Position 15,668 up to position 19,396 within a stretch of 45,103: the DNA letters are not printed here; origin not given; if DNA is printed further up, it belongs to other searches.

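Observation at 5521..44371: Eight dispersed copies of the palindrome TGTCCGG-WWW-CCGGACA, conserved regardless of coding frame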

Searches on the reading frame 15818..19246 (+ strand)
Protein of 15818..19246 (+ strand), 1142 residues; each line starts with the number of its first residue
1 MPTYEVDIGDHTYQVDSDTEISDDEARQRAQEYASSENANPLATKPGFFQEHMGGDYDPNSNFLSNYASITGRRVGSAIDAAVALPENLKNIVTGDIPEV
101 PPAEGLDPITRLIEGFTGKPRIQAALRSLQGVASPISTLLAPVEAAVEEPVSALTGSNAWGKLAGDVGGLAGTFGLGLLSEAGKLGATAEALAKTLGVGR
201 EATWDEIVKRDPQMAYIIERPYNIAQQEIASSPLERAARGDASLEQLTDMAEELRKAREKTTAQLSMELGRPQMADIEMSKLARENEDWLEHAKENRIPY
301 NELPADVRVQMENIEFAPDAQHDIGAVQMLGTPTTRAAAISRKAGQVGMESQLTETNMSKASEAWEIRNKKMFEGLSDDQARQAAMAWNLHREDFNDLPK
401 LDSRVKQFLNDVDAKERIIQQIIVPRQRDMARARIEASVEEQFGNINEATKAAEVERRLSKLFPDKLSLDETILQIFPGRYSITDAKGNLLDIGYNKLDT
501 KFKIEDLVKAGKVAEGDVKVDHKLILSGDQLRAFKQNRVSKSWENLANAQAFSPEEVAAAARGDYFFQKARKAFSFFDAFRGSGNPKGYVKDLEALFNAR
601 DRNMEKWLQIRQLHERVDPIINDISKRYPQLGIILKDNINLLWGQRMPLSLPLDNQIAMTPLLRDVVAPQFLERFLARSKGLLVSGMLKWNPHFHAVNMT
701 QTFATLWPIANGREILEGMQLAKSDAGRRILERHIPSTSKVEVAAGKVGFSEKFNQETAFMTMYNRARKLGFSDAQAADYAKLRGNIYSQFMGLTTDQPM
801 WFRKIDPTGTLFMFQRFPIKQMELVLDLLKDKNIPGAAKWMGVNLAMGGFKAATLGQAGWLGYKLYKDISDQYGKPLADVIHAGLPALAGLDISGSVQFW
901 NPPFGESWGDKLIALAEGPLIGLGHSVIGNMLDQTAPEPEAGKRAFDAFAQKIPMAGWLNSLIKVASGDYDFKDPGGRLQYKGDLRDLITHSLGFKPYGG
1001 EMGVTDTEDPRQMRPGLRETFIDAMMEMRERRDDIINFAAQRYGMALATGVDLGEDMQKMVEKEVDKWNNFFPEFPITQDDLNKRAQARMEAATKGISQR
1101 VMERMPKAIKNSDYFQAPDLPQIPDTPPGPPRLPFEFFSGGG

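Call 7: search_protein_families(library=pfam, proteins=[window:15818-19246:+], max_evalue=0.01)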
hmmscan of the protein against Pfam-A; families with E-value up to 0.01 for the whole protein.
window:15818-19246:+ (1142 aa): 0 families

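Call 8: search_protein_families(library=phrogs, proteins=[window:15818-19246:+], max_evalue=0.001)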
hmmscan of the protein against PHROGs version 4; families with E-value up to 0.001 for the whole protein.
window:15818-19246:+ (1142 aa): 0 families

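Call 57: search_solved_structures(query=window:15818-19246:+, max_evalue=10, show_alignments=1)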
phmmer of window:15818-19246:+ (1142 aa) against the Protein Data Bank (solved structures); distinct sequences matched with E-value up to 10: 1.
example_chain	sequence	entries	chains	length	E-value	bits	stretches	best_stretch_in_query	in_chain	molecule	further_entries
1joc_A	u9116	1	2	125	2.1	9.2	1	231-292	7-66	Early Endosomal Autoantigen 1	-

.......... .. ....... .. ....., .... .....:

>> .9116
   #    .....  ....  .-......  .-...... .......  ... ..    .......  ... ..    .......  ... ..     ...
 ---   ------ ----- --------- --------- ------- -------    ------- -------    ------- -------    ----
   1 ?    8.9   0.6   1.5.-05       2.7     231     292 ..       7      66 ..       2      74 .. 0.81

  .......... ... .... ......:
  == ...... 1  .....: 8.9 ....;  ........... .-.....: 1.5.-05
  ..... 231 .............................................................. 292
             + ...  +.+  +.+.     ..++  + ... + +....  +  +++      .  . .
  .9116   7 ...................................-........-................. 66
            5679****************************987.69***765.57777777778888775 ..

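Call 58: find_homologous_proteins(query=window:15818-19246:+, max_evalue=0.001)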
Query window:15818-19246:+ (1142 aa): 6 proteins with E <= 0.001 among 8000 candidates.
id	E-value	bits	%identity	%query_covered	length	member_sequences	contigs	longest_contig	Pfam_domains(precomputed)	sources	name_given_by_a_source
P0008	0.0e+0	1732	67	100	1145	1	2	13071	-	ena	-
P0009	0.0e+0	1157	50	100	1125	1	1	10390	-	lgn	-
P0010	0.0e+0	1122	49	100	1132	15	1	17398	-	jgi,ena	-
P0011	0.0e+0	1119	49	100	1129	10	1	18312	-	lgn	-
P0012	1.5e-286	972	45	100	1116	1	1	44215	-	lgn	-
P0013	5.9e-241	821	42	98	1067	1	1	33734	-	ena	-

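Call 61: find_encoding_contigs(protein=P0012, flank=10000, max_places=2)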
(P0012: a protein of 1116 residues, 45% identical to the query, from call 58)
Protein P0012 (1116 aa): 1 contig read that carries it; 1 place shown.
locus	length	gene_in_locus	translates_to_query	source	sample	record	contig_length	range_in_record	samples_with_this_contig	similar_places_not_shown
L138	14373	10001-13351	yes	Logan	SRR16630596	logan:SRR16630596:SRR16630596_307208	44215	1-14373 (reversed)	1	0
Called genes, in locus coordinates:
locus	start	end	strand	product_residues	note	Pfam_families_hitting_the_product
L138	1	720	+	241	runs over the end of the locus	PF24175:SU10_adaptor (weak)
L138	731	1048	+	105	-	PF23148:Gp77 (weak)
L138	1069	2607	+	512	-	-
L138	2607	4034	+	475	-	-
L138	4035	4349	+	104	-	-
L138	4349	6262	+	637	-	-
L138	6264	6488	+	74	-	-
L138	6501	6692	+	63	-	-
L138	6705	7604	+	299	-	-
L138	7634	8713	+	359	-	-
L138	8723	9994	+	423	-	-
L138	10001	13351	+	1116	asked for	-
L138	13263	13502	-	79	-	-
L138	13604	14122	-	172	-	-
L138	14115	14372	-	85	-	?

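Call 67: predict_structure(alignment_id=A1)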
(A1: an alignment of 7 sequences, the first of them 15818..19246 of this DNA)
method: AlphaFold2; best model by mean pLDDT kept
length: 1142 residues; sequences in the alignment: 7
mean_pLDDT: 47.7   pTM: 0.35
mean pLDDT of the five models: 47.7, 46.7, 45.6, 45.1, 43.4
residues with pLDDT >= 90: 0; 70-90: 243; 50-70: 210; < 50: 689
segments of 3 or more residues with pLDDT < 50: 37-217, 219-247, 259-341, 569-571, 581-584, 645-712, 736-752, 785-1029, 1050-1052, 1093-1102, 1104-1142
pLDDT, mean of each block of 10 residues (from residue 1): 62 65 76 60 35 31 29 29 31 30 35 32 29 26 31 31 30 32 34 34 38 45 28 43 46 52 42 36 41 33 29 27 26 41 59 66 78 83 78 79 85 81 81 79 73 82 72 77 84 82 85 82 67 63 72 81 63 57 59 78 81 81 67 65 44 29 29 28 27 34 43 59 67 47 30 59 68 61 48 30 29 29 33 32 27 27 36 35 27 24 27 28 23 26 31 31 31 27 28 26 27 31 44 61 52 53 65 59 55 48 42 36 31 26 22
secondary structure, 60 per line:
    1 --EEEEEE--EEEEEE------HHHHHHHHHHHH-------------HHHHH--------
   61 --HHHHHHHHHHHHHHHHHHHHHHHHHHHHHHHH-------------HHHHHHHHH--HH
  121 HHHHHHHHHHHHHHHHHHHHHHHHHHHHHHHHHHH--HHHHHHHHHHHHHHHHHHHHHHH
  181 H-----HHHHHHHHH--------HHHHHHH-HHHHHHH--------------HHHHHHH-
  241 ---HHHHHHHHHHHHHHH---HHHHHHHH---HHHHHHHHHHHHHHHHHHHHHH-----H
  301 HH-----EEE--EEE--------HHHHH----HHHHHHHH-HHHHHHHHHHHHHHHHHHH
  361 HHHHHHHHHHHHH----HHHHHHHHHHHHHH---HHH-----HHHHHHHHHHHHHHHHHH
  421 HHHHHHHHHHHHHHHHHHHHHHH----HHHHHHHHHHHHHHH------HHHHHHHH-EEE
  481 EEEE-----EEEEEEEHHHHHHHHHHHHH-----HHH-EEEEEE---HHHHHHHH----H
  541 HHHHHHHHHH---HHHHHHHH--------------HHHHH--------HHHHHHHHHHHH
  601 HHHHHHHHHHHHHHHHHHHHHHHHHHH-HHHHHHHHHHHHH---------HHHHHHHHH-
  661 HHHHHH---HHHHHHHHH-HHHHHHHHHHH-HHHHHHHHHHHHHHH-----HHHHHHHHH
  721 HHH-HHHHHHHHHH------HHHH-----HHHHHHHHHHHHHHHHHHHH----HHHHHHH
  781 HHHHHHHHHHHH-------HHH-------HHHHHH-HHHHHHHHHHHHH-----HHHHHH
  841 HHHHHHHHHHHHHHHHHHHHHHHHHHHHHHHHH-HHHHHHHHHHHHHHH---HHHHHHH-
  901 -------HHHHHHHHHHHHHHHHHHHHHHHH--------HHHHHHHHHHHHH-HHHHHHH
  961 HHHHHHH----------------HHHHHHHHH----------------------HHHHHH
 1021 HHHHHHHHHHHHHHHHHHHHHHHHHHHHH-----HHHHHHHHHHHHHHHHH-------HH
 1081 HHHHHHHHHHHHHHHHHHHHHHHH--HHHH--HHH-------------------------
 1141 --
elements in order (helices of 4 or more, strands of 3 or more residues): E3-8 E11-16 H23-34 H48-52 H63-94 H108-116 H119-155 H158-181 H187-195 H204-210 H212-218 H233-239 H244-258 H262-269 H273-294 E308-310 E313-315 H324-328 H333-340 H342-373 H378-391 H403-443 H448-462 H469-476 E478-484 E490-496 H497-509 E519-524 H528-535 H540-550 H554-561 H576-580 H589-627 H629-641 H651-659 H661-666 H670-678 H680-690 H692-706 H712-723 H725-734 H741-744 H750-769 H774-792 H810-815 H817-829 H835-873 H875-889 H893-899 H908-931 H940-952 H954-967 H984-992 H1015-1049 H1055-1071 H1079-1104 H1107-1110

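Call 71: fold_search(model_id=the predicted structure, library=pdb)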
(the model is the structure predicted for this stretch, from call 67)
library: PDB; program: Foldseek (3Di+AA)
matches with E <= 10: 35; with E <= 0.001: 0
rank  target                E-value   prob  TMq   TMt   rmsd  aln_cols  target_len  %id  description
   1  9gm7_A                4.8e-02  0.09  0.06  0.05  77.9      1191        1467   12  MukBEF in a nucleotide-bound state with open neck gate (monomer) (released 2025-03-26)
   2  8glv_Do               2.1e-01  0.05  0.05  0.04  72.6       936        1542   14  96-nm repeat unit of doublet microtubules from Chlamydomonas reinhardtii flagella (released 2023-05-31)
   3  7nyx_A                7.7e-01  0.02  0.06  0.05  75.8      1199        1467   14  Cryo-EM structure of the MukBEF-MatP-DNA monomer (closed conformation) (released 2021-07-07)
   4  9gm6_A                1.1e+00  0.03  0.06  0.06  56.4       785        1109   12  MukBEF in a nucleotide-bound state with open neck gate (heads core) (released 2025-03-26)
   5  7ogt_B                2.1e+00  0.02  0.06  0.09  61.6       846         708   13  Folded elbow of cohesin (released 2021-07-28)
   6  9n8g_C                2.5e+00  0.02  0.05  0.10  33.7       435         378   10  In situ sheathed FlaA flagellar filament of Vibrio cholerae (released 2025-09-24)
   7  6zz5_AAA              2.6e+00  0.04  0.05  0.13  26.5       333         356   12  Structure of soluble SmhB of the tripartite alpha-pore forming toxin, Smh, from Serratia marcescens. (released 2021-03-31)
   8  6z9l_A                2.8e+00  0.01  0.04  0.06  102.3       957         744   10  Enterococcal PrgA (released 2020-09-16)
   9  9n8g_A                2.9e+00  0.02  0.05  0.10  33.0       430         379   11  In situ sheathed FlaA flagellar filament of Vibrio cholerae (released 2025-09-24)
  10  4pxz                  3.5e+00  0.04  0.06  0.11  23.0       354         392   12  Crystal structure of P2Y12 receptor in complex with 2MeSADP (released 2014-04-30)
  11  9gm9_A                3.7e+00  0.01  0.05  0.06  44.8       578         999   10  MukBEF in a DNA capture state (released 2025-03-26)
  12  8glv_Dp               3.7e+00  0.01  0.06  0.05  67.5       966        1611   12  96-nm repeat unit of doublet microtubules from Chlamydomonas reinhardtii flagella (released 2023-05-31)
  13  8j07_i8               4.0e+00  0.01  0.06  0.05  55.4       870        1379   11  96nm repeat of human respiratory doublet microtubule and associated axonemal complexes (released 2023-07-26)
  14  6yvu_B                5.0e+00  0.01  0.06  0.06  84.6      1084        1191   11  Condensin complex from S.cerevisiae ATP-free apo non-engaged state (released 2020-07-15)
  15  7uw5_A                5.5e+00  0.01  0.05  0.08  31.4       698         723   12  EcMscK G924S mutant in a closed conformation (released 2022-11-23)
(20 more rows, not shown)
